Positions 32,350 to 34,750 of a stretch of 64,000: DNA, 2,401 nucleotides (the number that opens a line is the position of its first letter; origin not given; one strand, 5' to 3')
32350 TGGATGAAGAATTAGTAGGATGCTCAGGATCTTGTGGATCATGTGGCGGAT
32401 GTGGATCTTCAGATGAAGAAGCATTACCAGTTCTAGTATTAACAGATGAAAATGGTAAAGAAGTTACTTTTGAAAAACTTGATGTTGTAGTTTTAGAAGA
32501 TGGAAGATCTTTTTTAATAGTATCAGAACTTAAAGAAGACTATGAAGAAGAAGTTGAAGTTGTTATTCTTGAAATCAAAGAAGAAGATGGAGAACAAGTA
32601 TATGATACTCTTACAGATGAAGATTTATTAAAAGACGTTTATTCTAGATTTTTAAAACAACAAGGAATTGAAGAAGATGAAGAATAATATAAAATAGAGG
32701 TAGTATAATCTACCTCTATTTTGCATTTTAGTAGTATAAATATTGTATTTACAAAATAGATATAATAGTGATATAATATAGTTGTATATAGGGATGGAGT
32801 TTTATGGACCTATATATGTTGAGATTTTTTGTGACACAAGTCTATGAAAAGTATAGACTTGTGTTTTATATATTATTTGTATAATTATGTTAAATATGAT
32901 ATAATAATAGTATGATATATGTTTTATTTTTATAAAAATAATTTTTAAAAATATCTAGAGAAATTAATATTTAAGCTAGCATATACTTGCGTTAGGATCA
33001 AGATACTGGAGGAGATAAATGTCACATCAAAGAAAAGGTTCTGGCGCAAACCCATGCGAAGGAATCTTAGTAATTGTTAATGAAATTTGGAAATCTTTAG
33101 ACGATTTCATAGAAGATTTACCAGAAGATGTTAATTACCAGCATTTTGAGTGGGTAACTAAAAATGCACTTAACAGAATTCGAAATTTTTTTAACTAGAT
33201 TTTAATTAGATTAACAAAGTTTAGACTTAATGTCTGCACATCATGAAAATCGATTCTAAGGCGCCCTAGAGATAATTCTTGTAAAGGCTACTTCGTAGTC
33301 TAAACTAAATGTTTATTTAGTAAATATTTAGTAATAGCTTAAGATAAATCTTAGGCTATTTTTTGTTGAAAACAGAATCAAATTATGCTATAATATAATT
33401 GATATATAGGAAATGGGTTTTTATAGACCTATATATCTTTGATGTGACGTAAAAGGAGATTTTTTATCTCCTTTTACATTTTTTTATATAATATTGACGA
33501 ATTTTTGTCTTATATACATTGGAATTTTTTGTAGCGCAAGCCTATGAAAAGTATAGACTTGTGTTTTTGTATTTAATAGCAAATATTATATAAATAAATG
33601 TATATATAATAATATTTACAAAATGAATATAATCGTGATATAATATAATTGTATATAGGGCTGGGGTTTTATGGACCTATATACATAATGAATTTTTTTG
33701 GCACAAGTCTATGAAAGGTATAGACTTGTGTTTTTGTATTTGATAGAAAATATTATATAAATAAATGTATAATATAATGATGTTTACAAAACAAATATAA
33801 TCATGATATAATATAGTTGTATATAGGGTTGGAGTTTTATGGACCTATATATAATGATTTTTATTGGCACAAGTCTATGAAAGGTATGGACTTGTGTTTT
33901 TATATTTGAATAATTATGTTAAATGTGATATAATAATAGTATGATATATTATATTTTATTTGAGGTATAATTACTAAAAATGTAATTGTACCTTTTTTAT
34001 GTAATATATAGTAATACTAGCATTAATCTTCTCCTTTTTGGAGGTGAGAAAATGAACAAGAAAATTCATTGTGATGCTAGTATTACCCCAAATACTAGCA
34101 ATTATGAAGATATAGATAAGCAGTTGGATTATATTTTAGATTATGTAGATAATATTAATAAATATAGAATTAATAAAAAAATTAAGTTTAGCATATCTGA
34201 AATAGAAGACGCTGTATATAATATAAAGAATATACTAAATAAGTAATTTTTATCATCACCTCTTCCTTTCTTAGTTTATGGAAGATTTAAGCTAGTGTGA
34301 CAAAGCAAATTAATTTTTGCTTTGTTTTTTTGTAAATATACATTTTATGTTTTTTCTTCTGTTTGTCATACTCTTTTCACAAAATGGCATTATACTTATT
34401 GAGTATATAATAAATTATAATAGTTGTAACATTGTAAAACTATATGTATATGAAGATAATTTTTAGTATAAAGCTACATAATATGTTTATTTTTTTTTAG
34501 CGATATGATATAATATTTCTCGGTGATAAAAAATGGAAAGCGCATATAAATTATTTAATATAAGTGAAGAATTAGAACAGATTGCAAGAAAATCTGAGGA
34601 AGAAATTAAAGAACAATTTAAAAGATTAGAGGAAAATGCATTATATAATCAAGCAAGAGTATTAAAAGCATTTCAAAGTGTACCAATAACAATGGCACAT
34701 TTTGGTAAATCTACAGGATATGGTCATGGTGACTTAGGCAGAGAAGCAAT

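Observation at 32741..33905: Head-to-tail array of self-contained small-RNA-like genes (period about 167 bp)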

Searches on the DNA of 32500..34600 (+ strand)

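Call 4: search_rna_families(source=window, start=32500, end=34600, threshold=evalue, max_evalue=10, show_alignments=3)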
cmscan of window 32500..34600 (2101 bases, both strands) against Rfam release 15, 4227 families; matches with E-value up to 10: 11.
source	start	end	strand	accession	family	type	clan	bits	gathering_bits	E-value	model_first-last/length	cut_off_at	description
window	33450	33499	-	RF02029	sraA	Gene; sRNA;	-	23.9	56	0.9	40-86/95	no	sraA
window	33283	33367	+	RF00515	PyrR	Cis-reg;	-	20.6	54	7.7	1-115/115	no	PyrR binding site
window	33443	33485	+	RF03210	mir-7359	Gene; miRNA;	-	19.7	90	2.1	1-56/56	no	mir-7359 microRNA precursor family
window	34206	34264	-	RF01280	snoR14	Gene; snRNA; snoRNA; CD-box;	CL00076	19.6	40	1.3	1-84/84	no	Small nucleolar RNA snoR14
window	32833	32893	-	RF02844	RefA9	Gene; antisense;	-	19.2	49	8.4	1-64/64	no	Enterococcus sRNA A9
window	33963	33992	+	RF03476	mir-7360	Gene; miRNA;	-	18.1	47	5.9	11-47/59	no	mir-7360 microRNA precursor family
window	33683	33738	+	RF01498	Afu_190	Gene; snRNA; snoRNA; CD-box;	-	14.8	35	6.2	1-100/100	no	A. fumigatus snoRNA Afu_190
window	32675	32742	+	RF00908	MIR529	Gene; miRNA;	-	14.6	75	8.4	1-131/131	no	MIR529 microRNA precursor family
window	32535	32559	+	RF01306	sR52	Gene; snRNA; snoRNA; CD-box;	-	14.5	50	6.4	1-60/60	no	Small nucleolar RNA sR52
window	33849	33901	+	RF01498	Afu_190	Gene; snRNA; snoRNA; CD-box;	-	14.4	35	7.6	1-100/100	no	A. fumigatus snoRNA Afu_190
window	32670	32714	+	RF01306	sR52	Gene; snRNA; snoRNA; CD-box;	-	14.1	50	8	1-60/60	no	Small nucleolar RNA sR52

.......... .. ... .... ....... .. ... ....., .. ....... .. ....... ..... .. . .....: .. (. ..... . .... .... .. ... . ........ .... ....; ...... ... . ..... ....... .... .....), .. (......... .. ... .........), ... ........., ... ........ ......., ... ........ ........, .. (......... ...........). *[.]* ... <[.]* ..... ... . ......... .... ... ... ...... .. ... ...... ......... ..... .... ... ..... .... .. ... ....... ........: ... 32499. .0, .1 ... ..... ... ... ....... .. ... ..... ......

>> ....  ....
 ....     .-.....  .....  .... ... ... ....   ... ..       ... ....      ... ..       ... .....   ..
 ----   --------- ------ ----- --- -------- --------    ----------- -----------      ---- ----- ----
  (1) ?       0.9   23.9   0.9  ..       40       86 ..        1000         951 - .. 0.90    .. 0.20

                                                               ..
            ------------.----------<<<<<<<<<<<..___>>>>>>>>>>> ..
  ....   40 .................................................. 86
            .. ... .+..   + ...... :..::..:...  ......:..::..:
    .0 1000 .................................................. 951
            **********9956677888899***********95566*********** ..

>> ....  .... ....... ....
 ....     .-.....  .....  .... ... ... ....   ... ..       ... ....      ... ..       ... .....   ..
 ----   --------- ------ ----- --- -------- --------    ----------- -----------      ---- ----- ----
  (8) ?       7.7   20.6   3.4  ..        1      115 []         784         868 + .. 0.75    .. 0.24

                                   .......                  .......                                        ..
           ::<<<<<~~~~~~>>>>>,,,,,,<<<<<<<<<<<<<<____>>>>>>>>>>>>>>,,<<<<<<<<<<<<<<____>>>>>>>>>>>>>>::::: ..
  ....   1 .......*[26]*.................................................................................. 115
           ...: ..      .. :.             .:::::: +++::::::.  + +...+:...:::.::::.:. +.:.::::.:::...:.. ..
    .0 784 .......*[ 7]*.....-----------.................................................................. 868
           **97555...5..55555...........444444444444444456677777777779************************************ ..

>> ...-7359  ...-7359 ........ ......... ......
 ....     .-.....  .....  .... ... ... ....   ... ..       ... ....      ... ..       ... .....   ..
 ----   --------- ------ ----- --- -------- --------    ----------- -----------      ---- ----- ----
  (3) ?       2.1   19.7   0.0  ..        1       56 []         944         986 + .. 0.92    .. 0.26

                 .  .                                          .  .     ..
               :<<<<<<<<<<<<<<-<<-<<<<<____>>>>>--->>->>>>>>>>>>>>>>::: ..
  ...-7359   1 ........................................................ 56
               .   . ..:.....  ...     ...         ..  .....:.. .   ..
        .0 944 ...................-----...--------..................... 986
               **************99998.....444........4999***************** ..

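Call 37: build_rna_model(alignment_id=A2, structure=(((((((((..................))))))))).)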
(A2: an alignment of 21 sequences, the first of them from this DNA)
Model R1 built from alignment A2 (21 sequences, 37 columns); structure: as given.
model positions 36; base pairs 9; branch points 0; effective number of sequences 21; information 1.311 bits per position. Calibrated on 0.2 Mb of random sequence (short: E-values are rough).
structure used (alignment columns):
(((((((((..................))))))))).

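Call 39: search_with_rna_model(model_id=R1, sources=[window, L001, L002, L003, L004, L005, L006, L007, L008, L009, L015], max_evalue=1)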
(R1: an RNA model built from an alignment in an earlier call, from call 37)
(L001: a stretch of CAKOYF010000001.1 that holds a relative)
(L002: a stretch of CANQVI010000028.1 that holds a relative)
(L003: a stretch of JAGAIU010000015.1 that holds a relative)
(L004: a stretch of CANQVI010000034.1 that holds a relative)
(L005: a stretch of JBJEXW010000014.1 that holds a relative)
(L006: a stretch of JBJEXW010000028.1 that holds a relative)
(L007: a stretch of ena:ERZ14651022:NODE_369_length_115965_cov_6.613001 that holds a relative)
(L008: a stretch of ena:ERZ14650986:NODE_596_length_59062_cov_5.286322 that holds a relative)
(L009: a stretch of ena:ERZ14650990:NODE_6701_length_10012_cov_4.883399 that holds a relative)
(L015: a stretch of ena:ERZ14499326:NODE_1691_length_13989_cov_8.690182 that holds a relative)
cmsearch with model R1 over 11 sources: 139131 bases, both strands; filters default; matches with E-value up to 1: 69.
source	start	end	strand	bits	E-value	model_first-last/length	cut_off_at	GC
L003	237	272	+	54.5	1.9e-07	1-36/36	no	0.28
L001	6463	6498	-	54.4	1.9e-07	1-36/36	no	0.28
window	33402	33437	+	54.4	1.9e-07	1-36/36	no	0.25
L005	6299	6334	-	54.4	1.9e-07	1-36/36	no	0.25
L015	3351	3386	+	54.4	1.9e-07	1-36/36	no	0.25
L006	1468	1503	-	53.1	3.4e-07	1-36/36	no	0.31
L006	1577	1612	-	53.1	3.4e-07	1-36/36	no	0.31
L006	1795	1830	-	53.1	3.4e-07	1-36/36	no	0.31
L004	5520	5555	+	52.9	3.7e-07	1-36/36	no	0.25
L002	2220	2255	-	52.9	3.7e-07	1-36/36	no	0.22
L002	2635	2670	-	52.6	4.2e-07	1-36/36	no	0.19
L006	1684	1719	-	52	5.3e-07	1-36/36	no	0.25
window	33651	33685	+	51.7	6.1e-07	1-36/36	no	0.4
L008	3428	3462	+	51.7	6.1e-07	1-36/36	no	0.4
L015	3600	3634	+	51.7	6.1e-07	1-36/36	no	0.4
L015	3768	3802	+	51.1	7.7e-07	1-36/36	no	0.31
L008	3594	3628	+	50.7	9.3e-07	1-36/36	no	0.37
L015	2733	2767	+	50.6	9.7e-07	1-36/36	no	0.34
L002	3297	3332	-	50.1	1.2e-06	1-36/36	no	0.25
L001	6112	6147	-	48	3e-06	1-36/36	no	0.25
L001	7874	7909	-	48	3e-06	1-36/36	no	0.25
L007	3262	3295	+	47.7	3.3e-06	1-36/36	no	0.35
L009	3429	3462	+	47.7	3.3e-06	1-36/36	no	0.35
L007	3428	3462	+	47.5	3.6e-06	1-36/36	no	0.37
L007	3595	3629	+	47.5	3.6e-06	1-36/36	no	0.37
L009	3595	3629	+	47.5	3.6e-06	1-36/36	no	0.37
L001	6233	6268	-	46.8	5e-06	1-36/36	no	0.25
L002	2429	2464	-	46.1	6.5e-06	1-36/36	no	0.25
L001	6583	6619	-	45.1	1e-05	1-36/36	no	0.22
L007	3762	3796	+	43.4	2.1e-05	1-36/36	no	0.34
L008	3762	3796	+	43.4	2.1e-05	1-36/36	no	0.34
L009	3762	3796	+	43.4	2.1e-05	1-36/36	no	0.34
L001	6353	6389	-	43.4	2.1e-05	1-36/36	no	0.22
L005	6190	6225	-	40.6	6.9e-05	1-36/36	no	0.14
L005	6191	6226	+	23.8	0.089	1-36/36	no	0.14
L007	3261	3294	-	23.7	0.095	1-36/36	no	0.35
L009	3428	3461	-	23.7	0.095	1-36/36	no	0.35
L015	3599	3633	-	23.6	0.098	1-36/36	no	0.4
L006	1469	1504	+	23.5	0.1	1-36/36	no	0.31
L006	1578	1613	+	23.5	0.1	1-36/36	no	0.31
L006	1796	1831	+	23.5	0.1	1-36/36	no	0.31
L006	1685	1720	+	23.1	0.12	1-36/36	no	0.25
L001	6234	6269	+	23.1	0.12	1-36/36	no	0.22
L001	6113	6148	+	23.1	0.12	1-36/36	no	0.22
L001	7875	7910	+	23.1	0.12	1-36/36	no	0.22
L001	6354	6390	+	23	0.13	1-36/36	no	0.22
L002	3298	3333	+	22.5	0.16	1-36/36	no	0.25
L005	6300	6335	+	22.5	0.16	1-36/36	no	0.25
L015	3350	3385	-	22.5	0.16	1-36/36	no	0.25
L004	5519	5554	-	22.5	0.16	1-36/36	no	0.25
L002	2221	2256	+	22.5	0.16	1-36/36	no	0.22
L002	2636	2671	+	22.5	0.16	1-36/36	no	0.22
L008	3593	3627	-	22.1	0.18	1-36/36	no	0.34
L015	3433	3467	+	21.7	0.21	1-36/36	no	0.17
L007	3594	3628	-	20.2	0.41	1-36/36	no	0.34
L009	3594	3628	-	20.2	0.41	1-36/36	no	0.34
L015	2732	2766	-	20.2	0.41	1-36/36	no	0.31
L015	3767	3801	-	20.2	0.41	1-36/36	no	0.31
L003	236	271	-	20.2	0.41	1-36/36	no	0.28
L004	4485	4520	+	20.1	0.43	1-36/36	no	0.22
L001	6584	6620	+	19.7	0.52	1-36/36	no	0.19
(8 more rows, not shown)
